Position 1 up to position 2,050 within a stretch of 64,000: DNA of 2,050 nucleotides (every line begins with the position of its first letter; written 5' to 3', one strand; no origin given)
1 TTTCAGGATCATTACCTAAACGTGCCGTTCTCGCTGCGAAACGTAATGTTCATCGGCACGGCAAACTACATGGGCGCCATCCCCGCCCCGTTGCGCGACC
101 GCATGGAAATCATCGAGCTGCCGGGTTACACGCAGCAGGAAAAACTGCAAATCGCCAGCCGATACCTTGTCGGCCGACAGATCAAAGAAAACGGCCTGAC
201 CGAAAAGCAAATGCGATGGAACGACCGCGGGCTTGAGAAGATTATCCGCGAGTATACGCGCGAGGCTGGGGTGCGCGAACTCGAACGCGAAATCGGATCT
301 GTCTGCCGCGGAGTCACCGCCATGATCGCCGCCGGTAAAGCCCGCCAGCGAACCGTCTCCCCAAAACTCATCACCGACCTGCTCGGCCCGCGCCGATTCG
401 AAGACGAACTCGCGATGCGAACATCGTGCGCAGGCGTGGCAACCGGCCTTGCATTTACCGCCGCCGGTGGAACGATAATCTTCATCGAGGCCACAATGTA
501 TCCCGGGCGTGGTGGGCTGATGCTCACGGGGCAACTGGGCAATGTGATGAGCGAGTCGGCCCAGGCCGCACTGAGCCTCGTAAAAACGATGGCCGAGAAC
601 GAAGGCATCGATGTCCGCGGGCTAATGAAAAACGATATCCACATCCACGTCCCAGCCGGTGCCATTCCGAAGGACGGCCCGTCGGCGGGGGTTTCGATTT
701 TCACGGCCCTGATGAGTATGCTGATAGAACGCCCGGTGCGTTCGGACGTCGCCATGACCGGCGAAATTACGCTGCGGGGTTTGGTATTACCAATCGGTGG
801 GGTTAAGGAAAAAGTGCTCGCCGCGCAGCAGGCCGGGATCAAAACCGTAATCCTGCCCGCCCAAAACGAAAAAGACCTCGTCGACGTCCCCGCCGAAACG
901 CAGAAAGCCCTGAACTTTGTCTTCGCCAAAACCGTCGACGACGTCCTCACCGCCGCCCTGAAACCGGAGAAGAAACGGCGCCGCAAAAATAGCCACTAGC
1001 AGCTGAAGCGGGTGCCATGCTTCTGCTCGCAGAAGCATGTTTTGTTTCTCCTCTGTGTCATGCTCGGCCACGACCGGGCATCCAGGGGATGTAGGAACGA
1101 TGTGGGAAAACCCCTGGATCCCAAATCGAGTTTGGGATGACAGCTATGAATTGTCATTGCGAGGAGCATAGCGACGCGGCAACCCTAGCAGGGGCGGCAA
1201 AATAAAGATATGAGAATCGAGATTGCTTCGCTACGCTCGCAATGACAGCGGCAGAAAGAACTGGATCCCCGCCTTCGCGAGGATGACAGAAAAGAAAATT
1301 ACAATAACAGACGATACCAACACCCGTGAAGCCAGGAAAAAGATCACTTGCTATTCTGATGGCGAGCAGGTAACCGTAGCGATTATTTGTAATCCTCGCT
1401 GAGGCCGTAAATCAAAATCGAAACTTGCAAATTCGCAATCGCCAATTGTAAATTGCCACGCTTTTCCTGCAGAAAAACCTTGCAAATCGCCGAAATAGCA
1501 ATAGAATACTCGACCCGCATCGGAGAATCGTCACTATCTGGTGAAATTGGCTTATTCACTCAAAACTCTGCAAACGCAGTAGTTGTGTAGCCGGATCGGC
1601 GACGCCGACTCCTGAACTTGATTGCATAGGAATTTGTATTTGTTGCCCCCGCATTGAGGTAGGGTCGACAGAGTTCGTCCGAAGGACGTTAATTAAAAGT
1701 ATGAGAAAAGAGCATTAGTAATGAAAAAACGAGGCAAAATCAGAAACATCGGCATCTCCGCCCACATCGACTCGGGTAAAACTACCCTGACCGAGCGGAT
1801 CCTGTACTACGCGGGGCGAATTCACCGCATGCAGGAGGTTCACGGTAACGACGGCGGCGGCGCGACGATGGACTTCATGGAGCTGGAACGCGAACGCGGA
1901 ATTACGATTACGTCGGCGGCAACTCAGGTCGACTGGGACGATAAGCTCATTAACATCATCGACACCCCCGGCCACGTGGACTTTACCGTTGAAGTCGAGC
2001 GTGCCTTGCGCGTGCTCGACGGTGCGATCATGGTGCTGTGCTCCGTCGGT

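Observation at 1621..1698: Unidentified ~78-nt structured element repeated upstream of three unrelated genes (candidate cis-regulatory RNA or mobile promoter)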

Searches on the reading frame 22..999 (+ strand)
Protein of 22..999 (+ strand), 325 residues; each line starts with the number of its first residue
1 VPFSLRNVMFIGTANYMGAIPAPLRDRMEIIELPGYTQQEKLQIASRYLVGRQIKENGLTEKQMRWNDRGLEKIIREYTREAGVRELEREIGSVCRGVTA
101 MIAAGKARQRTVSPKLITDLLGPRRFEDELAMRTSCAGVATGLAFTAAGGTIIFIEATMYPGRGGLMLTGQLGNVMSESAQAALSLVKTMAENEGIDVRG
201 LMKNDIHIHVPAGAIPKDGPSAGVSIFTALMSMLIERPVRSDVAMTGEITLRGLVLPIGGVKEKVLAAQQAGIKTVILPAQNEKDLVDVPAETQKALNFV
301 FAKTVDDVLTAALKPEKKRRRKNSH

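Call 23: search_protein_families(library=pfam, proteins=[window:22-999:+])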
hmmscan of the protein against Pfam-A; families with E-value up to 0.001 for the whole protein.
window:22-999:+ (325 aa): 3 families
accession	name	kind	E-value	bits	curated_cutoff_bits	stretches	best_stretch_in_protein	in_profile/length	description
PF05362.19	Lon_C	-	7e-83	277.7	21.1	1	112-314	2-204/205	Lon protease (S16) C-terminal proteolytic domain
PF22667.2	Lon_lid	-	4.6e-21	74.7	27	1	55-108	1-54/57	Lon protease AAA+ ATPase lid domain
PF13541.12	ChlI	-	3.2e-08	33.9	27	1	157-282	3-121/121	Subunit ChlI of Mg-chelatase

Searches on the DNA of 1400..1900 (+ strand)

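Call 10: search_rna_families(source=window, start=1400, end=1900, threshold=evalue, max_evalue=10, show_alignments=2)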
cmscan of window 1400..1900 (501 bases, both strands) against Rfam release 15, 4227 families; matches with E-value up to 10: 1.
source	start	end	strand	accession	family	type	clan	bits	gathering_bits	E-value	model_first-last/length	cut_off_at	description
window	1419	1458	+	RF03485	mir-4000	Gene; miRNA;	-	13.9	58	9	1-54/54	no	mir-4000 microRNA precursor family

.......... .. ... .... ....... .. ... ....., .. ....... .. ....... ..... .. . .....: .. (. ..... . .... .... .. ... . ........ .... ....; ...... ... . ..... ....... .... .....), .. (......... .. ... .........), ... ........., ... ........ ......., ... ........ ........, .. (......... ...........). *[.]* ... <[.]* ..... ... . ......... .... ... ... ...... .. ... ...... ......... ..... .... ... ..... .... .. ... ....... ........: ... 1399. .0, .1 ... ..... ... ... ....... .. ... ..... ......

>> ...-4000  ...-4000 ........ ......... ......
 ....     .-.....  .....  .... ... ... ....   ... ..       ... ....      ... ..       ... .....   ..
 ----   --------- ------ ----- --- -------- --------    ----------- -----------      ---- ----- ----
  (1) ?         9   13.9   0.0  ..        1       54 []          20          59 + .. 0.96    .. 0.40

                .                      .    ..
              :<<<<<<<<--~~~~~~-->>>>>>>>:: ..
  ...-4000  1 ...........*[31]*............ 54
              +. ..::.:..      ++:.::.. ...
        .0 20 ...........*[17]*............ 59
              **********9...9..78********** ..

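Call 45: build_rna_model(alignment_id=A5, structure=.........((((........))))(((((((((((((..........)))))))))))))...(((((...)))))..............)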
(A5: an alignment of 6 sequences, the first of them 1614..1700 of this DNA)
Model R1 built from alignment A5 (6 sequences, 91 columns); structure: as given.
model positions 87; base pairs 22; branch points 2; effective number of sequences 2.39; information 0.654 bits per position. Calibrated on 0.2 Mb of random sequence (short: E-values are rough).
structure used (alignment columns):
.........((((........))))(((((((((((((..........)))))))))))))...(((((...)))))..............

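Call 46: search_with_rna_model(model_id=R1, source=window, filters=off, max_evalue=10)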
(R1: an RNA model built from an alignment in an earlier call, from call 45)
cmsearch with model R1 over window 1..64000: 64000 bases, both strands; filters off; matches with E-value up to 10: 4.
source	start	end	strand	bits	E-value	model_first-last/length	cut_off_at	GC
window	1614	1700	+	100.5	2.3e-23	1-87/87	no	0.44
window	20813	20900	-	98.9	6.2e-23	1-87/87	no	0.43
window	49833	49918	-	81.6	2e-18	1-87/87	no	0.4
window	36490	36554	-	17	0.15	1-87/87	no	0.34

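Call 47: search_with_rna_model(model_id=R1, sources=[L001, L004, L006, L007, L012, L013, L003], filters=off, max_evalue=10)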
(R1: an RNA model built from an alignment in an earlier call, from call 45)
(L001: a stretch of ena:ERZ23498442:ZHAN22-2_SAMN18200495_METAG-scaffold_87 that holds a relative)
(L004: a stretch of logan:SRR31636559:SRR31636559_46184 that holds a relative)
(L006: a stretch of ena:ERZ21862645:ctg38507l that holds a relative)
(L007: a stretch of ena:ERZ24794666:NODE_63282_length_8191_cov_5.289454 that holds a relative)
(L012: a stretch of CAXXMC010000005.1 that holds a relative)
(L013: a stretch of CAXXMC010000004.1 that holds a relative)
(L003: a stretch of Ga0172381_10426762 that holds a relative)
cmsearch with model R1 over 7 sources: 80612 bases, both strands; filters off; matches with E-value up to 10: 10.
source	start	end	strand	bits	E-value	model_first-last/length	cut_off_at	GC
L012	7905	7991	-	105.6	1.4e-24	1-87/87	no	0.34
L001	9894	9980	+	100.5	3e-23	1-87/87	no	0.44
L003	784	872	+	80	6.5e-18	1-87/87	no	0.31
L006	4553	4637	+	78.2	2e-17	1-87/87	no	0.38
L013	2334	2418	+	78.2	2e-17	1-87/87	no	0.38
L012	7909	7991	+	18.1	0.092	1-87/87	no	0.36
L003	258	331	+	13.8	1.3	1-87/87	no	0.43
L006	4762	4804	+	10.8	7.5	1-87/87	no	0.23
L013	2543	2585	+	10.8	7.5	1-87/87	no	0.23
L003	701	770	+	10.3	10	1-87/87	no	0.4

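Call 60: search_dna_similar(query=window:1614-1700:+, collection=plasmids, mode=distant, max_evalue=0.01, max_rows=10)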
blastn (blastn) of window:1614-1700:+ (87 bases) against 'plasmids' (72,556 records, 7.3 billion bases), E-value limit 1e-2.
No match.

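Call 61: search_dna_similar(query=window:1614-1700:+, collection=phages, mode=distant, max_evalue=0.01, max_rows=10)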
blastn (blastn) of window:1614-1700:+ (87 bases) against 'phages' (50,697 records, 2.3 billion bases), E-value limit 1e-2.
No match.

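Call 77: search_with_rna_model(model_id=R1, sources=[L018, L019, L022, L023, L025, L026, L027, L028, L029, L005, L002], filters=off, max_evalue=10)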
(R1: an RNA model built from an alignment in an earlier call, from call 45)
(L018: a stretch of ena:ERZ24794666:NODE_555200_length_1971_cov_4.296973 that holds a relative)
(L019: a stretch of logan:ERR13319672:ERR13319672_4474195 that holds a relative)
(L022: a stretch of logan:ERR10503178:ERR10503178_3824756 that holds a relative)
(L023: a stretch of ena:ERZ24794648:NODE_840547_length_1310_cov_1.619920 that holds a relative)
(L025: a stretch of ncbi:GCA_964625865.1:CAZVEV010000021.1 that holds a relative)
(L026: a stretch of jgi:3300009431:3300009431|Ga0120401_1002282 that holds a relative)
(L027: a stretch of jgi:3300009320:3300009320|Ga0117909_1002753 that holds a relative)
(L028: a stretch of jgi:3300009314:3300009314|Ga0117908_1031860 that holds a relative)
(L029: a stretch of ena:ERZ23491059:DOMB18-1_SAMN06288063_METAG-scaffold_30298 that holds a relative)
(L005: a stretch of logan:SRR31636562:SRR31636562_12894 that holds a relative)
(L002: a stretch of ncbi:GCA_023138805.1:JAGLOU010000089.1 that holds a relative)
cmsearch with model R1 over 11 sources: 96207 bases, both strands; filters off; matches with E-value up to 10: 1.
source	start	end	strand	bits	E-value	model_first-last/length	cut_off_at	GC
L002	1890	1976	+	100.5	3.5e-23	1-87/87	no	0.44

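Call 87: search_with_rna_model(model_id=R1, sources=[L032, L033], filters=off, max_evalue=10)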
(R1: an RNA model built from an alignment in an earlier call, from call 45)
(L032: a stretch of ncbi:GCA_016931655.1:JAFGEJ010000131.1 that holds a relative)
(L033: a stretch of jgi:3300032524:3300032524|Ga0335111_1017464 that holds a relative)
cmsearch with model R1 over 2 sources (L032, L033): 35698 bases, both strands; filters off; matches with E-value up to 10: 0.
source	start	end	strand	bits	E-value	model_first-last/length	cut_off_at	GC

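Call 93: search_with_rna_model(model_id=R1, sources=[window, L003, L006, L012], filters=default, max_evalue=1, make_alignment=true, show_alignments=7)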
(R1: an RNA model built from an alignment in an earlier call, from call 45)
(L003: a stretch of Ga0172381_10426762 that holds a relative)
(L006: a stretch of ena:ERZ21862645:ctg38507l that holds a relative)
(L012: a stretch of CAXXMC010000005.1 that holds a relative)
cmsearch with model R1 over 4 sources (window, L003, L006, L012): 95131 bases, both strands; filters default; matches with E-value up to 1: 8.
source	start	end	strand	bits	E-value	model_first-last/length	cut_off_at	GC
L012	7905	7991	-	105.6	1.6e-24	1-87/87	no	0.34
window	1614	1700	+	100.5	3.5e-23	1-87/87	no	0.44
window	20813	20900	-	98.9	9.3e-23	1-87/87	no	0.43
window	49833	49918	-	81.7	2.9e-18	1-87/87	no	0.4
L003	784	872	+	80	7.7e-18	1-87/87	no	0.31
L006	4553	4637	+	78.2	2.3e-17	1-87/87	no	0.38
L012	7909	7991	+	18.1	0.11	1-87/87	no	0.36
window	36490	36554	-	17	0.22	1-87/87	no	0.34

Alignment A6: 8 matches aligned to the model, 115 columns, each read 5' to 3' on its own strand. Consensus structure (alignment columns), stored with it:
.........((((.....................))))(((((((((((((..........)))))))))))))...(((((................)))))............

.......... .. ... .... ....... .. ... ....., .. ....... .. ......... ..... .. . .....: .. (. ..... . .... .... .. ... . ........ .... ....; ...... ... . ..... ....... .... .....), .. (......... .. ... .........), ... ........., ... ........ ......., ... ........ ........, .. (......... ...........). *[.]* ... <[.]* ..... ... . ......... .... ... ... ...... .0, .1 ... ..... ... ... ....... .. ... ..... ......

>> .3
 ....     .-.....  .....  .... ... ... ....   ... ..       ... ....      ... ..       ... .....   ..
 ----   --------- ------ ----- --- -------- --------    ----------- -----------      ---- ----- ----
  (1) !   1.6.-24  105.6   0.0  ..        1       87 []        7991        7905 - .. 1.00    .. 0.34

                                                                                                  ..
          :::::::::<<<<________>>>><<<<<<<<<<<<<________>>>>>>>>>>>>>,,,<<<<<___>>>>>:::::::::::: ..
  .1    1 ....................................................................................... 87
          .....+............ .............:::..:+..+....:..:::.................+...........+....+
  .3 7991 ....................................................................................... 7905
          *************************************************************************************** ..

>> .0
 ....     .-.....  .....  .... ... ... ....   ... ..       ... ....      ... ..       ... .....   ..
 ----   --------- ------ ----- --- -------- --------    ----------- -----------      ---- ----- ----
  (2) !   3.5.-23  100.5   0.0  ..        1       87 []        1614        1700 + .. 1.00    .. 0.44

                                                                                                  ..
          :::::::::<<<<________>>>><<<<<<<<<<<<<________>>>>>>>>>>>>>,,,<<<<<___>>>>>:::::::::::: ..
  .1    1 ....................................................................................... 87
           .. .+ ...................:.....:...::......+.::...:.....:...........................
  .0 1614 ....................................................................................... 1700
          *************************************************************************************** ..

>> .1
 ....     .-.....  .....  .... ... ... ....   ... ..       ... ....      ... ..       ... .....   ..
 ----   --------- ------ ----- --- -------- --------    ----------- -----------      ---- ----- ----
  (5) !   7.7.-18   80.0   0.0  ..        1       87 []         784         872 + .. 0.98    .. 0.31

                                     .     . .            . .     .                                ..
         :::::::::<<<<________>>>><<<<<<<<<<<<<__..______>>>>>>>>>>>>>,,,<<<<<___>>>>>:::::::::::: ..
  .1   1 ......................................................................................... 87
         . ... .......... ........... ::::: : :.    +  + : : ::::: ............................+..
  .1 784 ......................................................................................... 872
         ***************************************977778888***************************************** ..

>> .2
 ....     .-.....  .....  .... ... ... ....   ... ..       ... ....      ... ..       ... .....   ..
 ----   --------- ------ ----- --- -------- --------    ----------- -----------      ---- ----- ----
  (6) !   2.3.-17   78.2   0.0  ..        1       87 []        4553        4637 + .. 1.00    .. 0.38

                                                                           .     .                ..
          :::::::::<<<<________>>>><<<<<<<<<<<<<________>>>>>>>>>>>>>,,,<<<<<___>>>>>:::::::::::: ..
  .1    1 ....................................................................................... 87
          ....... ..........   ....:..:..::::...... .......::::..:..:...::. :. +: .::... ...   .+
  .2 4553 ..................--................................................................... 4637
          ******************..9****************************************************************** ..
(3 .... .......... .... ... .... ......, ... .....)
